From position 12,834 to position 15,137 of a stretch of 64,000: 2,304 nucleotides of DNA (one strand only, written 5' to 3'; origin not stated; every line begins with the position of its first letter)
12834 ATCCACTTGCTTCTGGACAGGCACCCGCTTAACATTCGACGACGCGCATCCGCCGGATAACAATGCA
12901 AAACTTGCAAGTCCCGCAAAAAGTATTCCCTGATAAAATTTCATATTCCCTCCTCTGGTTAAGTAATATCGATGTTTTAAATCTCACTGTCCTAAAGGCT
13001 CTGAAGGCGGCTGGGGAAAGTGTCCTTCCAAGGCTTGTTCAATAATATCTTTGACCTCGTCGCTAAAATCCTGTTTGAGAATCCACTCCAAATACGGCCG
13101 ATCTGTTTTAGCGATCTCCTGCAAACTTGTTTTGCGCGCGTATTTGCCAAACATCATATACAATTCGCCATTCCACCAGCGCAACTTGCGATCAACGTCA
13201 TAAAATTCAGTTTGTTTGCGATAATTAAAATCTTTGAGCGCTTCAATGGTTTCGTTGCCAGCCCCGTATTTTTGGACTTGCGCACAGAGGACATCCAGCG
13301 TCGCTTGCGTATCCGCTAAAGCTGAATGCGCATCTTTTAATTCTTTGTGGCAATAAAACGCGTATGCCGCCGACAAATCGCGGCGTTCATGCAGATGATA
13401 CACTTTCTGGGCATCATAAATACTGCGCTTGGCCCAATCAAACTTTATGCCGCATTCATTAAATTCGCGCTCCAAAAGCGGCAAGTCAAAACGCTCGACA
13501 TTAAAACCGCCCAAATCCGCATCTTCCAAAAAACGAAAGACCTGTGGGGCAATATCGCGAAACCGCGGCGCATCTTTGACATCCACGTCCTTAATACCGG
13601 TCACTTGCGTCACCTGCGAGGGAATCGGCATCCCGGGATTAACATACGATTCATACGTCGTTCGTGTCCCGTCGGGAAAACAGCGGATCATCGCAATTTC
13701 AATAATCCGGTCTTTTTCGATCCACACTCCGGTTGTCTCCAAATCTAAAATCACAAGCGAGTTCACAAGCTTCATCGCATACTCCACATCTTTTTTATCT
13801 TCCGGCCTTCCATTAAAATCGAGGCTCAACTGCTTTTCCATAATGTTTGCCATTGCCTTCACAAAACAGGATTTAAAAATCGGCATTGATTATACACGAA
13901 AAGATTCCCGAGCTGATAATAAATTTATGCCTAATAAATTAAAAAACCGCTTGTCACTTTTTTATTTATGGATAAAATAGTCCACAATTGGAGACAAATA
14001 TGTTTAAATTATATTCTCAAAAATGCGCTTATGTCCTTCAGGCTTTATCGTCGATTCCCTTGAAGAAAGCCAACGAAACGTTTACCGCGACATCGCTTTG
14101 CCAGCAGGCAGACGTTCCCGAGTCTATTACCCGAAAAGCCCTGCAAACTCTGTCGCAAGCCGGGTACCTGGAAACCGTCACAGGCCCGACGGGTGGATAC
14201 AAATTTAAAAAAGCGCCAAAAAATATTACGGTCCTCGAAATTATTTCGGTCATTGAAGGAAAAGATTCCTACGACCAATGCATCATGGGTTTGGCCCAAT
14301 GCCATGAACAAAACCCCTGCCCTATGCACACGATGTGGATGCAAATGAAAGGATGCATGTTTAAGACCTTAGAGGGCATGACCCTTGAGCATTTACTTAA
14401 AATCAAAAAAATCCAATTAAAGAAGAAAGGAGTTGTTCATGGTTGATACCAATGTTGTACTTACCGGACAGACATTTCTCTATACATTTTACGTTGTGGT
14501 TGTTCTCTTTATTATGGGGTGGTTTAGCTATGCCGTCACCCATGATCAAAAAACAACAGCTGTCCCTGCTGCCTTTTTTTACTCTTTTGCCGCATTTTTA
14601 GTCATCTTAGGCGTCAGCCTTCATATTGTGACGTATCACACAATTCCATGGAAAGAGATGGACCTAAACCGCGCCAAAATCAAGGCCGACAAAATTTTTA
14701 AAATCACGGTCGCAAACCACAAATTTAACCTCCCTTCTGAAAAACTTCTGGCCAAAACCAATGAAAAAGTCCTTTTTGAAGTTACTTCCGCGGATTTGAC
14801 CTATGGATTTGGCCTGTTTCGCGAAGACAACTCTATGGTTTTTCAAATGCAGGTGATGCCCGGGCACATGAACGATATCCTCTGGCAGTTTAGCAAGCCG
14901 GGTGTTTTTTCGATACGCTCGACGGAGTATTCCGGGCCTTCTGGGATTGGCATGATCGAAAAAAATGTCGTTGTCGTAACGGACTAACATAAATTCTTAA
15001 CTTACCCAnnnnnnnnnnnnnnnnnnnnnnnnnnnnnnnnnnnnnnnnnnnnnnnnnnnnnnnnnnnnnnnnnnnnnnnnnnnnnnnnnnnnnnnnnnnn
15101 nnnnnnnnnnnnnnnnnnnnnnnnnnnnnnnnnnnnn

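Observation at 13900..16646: Rrf2 regulator plus divergent heme-copper-oxidase pair: candidate new NO-reductase family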

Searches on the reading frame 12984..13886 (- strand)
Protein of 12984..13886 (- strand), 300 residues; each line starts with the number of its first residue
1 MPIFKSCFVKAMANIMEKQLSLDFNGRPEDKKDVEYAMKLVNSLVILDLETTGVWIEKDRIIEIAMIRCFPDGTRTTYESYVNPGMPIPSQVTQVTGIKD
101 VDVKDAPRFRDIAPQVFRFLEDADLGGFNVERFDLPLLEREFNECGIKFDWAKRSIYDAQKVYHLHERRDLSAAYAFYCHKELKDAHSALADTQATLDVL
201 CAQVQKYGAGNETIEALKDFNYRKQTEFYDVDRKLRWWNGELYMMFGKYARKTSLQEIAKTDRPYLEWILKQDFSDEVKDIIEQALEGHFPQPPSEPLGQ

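Call 3: search_protein_families(library=pfam, proteins=[window:12984-13886:-], max_evalue=0.01)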
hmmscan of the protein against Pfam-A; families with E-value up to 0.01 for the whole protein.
window:12984-13886:- (300 aa): 4 families
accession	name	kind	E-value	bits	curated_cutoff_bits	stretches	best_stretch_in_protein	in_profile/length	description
PF00929.31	RNase_T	-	2.3e-22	80.7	24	1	45-200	1-164/164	Exonuclease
PF20600.3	ExoX-like_C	-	0.0002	21.1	26.5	1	246-272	3-28/30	Exodeoxyribonuclease X-like C-terminal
PF13482.12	RNase_H_2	-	0.00073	20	22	1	46-167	2-100/165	RNase_H superfamily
PF16473.11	Rv2179c-like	-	0.0035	17.5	27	0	100-196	70-169/177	3'-5' exoribonuclease Rv2179c-like domain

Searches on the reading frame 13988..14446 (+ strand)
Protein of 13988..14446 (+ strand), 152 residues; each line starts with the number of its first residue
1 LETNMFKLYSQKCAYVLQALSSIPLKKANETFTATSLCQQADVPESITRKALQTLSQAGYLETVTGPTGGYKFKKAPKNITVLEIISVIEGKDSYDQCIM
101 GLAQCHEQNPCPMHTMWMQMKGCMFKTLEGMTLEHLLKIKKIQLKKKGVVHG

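Call 3: search_protein_families(library=pfam, proteins=[window:13988-14446:+], max_evalue=0.01)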
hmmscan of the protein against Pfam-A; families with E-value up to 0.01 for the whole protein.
window:13988-14446:+ (152 aa): 4 families
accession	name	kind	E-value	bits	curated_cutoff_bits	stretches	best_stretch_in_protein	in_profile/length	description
PF02082.26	Rrf2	-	6.8e-28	97.9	30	1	10-138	2-131/132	Iron-dependent Transcriptional regulator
PF09339.16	HTH_IclR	-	0.00053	20.1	22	1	26-63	13-50/52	IclR helix-turn-helix domain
PF03444.21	HrcA_DNA-bdg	-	0.00096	19.2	21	1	15-72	8-64/79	Winged helix-turn-helix transcription repressor, HrcA DNA-binding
PF01978.25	TrmB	-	0.0098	16.2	25.6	0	29-72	20-63/68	Sugar-specific transcriptional regulator TrmB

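Call 4: search_protein_families(library=ncbifam, proteins=[window:13988-14446:+], max_evalue=0.01)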
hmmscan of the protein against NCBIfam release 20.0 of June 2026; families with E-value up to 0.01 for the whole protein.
window:13988-14446:+ (152 aa): 9 families
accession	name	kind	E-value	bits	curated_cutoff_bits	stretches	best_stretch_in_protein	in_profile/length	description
TIGR00738.1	rrf2_super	superfamily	4.1e-27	94.6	73.3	1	9-138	3-132/132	Rrf2 family transcriptional regulator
TIGR02944.1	suf_reg_Xantho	equivalog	7.1e-18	65.2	110.65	1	19-134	14-128/130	SUF system Fe-S cluster assembly regulator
TIGR02010.1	IscR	equivalog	1.2e-14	54.3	207.55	1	11-139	5-132/135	Fe-S cluster assembly transcriptional regulator IscR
NF047409.1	Cys_reg_CymR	equivalog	1.7e-12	47.7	195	1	10-142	4-129/139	cysteine metabolism transcriptional regulator CymR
NF008886.0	PRK11920.1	equivalog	9.6e-11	41.6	193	1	39-141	32-135/153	iron-responsive transcriptional regulator RirA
NF008110.0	PRK10857.1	equivalog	1.1e-09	38.3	275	1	11-142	5-135/164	Fe-S cluster assembly transcriptional regulator IscR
NF008240.0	PRK11014.1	equivalog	3.6e-07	30.3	182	1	31-138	25-129/141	nitric oxide-sensing transcriptional repressor NsrR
NF041852.1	trans_reg_HypR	equivalog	1.8e-05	24.7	180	1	25-99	16-90/139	redox-sensitive transcriptional regulator HypR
NF008601.2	PRK11569.1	equivalog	0.003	16.8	380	1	26-64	40-78/276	glyoxylate bypass operon transcriptional repressor IclR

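Call 81: search_solved_structures(query=window:14000-14443:+, max_evalue=0.001, show_alignments=2)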
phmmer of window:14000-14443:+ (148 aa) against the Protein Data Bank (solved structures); distinct sequences matched with E-value up to 0.001: 11.
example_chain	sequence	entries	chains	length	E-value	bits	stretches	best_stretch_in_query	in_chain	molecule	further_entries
6y45_A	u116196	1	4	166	1.7e-08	37.8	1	20-94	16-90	Rrf2 family transcriptional regulator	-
6hsd_A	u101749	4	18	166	1.2e-07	35.1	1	20-94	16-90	Rrf2 family transcriptional regulator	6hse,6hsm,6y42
3t8r_A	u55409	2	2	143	5.4e-06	29.7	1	6-134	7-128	Staphylococcus aureus CymR | Staphylococcus aureus CymR (oxidized form)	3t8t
4cic_A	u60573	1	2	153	6.5e-06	29.5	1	7-136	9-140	TRANSCRIPTIONAL REGULATOR, BADM/RRF2 FAMILY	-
2y75_A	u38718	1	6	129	8e-06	29.2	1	7-133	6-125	HTH-TYPE TRANSCRIPTIONAL REGULATOR CYMR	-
3lwf_A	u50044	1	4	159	4.2e-05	26.9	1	27-135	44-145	Putative transcriptional regulator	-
7zpn_A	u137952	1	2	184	0.00023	24.5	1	6-87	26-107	HTH-type transcriptional regulator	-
4hf1_A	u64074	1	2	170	0.00029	24.1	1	8-136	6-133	HTH-type transcriptional regulator IscR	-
4hf0_A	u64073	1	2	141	0.00035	23.9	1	8-133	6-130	HTH-type transcriptional regulator IscR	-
4hf2_A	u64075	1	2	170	0.00039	23.7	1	8-136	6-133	HTH-type transcriptional regulator IscR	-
4chu_A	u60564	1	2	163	0.00046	23.5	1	8-136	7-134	HTH-TYPE TRANSCRIPTIONAL REGULATOR ISCR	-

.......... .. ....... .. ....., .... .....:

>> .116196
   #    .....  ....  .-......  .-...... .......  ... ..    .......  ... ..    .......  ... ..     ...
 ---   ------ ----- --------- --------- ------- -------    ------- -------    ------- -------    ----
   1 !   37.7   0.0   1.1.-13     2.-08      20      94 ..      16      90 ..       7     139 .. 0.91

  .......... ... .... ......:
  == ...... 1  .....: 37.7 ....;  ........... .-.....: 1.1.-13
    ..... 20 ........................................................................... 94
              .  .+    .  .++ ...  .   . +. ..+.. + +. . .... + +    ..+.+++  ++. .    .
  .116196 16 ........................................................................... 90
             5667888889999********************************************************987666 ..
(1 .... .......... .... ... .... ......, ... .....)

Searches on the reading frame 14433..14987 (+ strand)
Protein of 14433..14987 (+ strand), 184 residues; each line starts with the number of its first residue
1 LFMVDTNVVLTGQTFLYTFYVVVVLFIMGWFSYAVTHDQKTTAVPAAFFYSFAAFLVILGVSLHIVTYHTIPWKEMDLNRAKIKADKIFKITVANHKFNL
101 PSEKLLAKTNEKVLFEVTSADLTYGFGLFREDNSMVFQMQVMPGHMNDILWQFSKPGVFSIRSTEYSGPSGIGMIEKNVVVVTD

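Call 3: search_protein_families(library=pfam, proteins=[window:14433-14987:+], max_evalue=0.01)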
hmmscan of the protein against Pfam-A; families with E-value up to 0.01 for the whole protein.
window:14433-14987:+ (184 aa): 0 families

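Call 4: search_protein_families(library=ncbifam, proteins=[window:14433-14987:+], max_evalue=0.01)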
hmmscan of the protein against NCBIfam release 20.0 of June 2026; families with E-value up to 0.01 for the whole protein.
window:14433-14987:+ (184 aa): 4 families
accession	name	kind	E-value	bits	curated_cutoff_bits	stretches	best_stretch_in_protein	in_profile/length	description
TIGR02866.1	CoxB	equivalog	4.1e-07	29.8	147.7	1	14-181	14-192/202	cytochrome c oxidase subunit II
TIGR04246.1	nitrous_NosZ_Gp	equivalog_domain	0.00029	19.2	625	1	91-167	487-563/578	Sec-dependent nitrous-oxide reductase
NF041074.2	quin_ox_SoxA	equivalog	0.00037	20.4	110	1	87-168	62-141/154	proton pump complex quinol oxidase subunit SoxA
NF050117.1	aa3_CtaC_Actin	exception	0.0034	16.7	250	0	103-174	159-226/244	aa3-type cytochrome oxidase subunit II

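Call 59: search_solved_structures(query=A2, max_evalue=10, show_alignments=3)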
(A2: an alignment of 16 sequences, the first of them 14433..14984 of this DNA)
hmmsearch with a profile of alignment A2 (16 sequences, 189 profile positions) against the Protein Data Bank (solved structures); distinct sequences matched with E-value up to 10: 20.
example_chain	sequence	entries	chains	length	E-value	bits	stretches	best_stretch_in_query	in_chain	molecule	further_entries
6pty_A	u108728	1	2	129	4.9e-06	29.5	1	90-182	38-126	Cytochrome c oxidase subunit 2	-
6ptt_A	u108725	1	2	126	9.1e-06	28.6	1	90-182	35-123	Cytochrome c oxidase subunit 2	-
2lln_A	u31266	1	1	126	0.00019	24.3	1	92-180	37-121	Cytochrome c oxidase subunit 2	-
2cua_A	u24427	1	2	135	0.00023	24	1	92-180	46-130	PROTEIN (CUA)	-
2fwl_B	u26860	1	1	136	0.00023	24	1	92-180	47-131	Cytochrome c oxidase subunit II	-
3eh3_B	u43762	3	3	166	0.00029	23.7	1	92-180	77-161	Cytochrome c oxidase subunit 2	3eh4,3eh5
3s33_B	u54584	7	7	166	0.00029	23.7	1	92-180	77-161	Cytochrome c oxidase subunit 2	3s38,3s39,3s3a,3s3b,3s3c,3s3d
2qpe_B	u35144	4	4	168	0.0003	23.6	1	92-180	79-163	Cytochrome c oxidase subunit 2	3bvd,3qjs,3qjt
1ehk_B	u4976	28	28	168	0.0003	23.6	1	92-180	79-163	BA3-TYPE CYTOCHROME-C OXIDASE | Cytochrome c oxidase polypeptide II | Cytochrome c oxidase subunit 2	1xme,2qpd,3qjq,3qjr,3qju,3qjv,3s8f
5u7n_A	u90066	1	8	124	0.008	19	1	92-169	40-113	Cytochrome c oxidase subunit 2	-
7deg_B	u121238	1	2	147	0.018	17.9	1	88-183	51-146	Cytochrome oxidase subunit II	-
9ufb_B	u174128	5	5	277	0.034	16.9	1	17-180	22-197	Ubiquinol oxidase subunit 2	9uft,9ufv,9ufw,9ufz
4txv_B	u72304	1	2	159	0.095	15.5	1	105-177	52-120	Cytochrome c oxidase subunit 2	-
6hu9_b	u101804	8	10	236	0.17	14.7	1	106-183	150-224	Cytochrome c oxidase subunit 2 | CYTOCHROME C OXIDASE SUBUNIT 2; SYNONYM: CYTOCHROME C OXIDASE POLYPEPTIDE II, COX2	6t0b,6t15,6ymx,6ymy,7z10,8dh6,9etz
6giq_b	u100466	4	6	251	0.2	14.4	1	106-183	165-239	Cytochrome c oxidase subunit 2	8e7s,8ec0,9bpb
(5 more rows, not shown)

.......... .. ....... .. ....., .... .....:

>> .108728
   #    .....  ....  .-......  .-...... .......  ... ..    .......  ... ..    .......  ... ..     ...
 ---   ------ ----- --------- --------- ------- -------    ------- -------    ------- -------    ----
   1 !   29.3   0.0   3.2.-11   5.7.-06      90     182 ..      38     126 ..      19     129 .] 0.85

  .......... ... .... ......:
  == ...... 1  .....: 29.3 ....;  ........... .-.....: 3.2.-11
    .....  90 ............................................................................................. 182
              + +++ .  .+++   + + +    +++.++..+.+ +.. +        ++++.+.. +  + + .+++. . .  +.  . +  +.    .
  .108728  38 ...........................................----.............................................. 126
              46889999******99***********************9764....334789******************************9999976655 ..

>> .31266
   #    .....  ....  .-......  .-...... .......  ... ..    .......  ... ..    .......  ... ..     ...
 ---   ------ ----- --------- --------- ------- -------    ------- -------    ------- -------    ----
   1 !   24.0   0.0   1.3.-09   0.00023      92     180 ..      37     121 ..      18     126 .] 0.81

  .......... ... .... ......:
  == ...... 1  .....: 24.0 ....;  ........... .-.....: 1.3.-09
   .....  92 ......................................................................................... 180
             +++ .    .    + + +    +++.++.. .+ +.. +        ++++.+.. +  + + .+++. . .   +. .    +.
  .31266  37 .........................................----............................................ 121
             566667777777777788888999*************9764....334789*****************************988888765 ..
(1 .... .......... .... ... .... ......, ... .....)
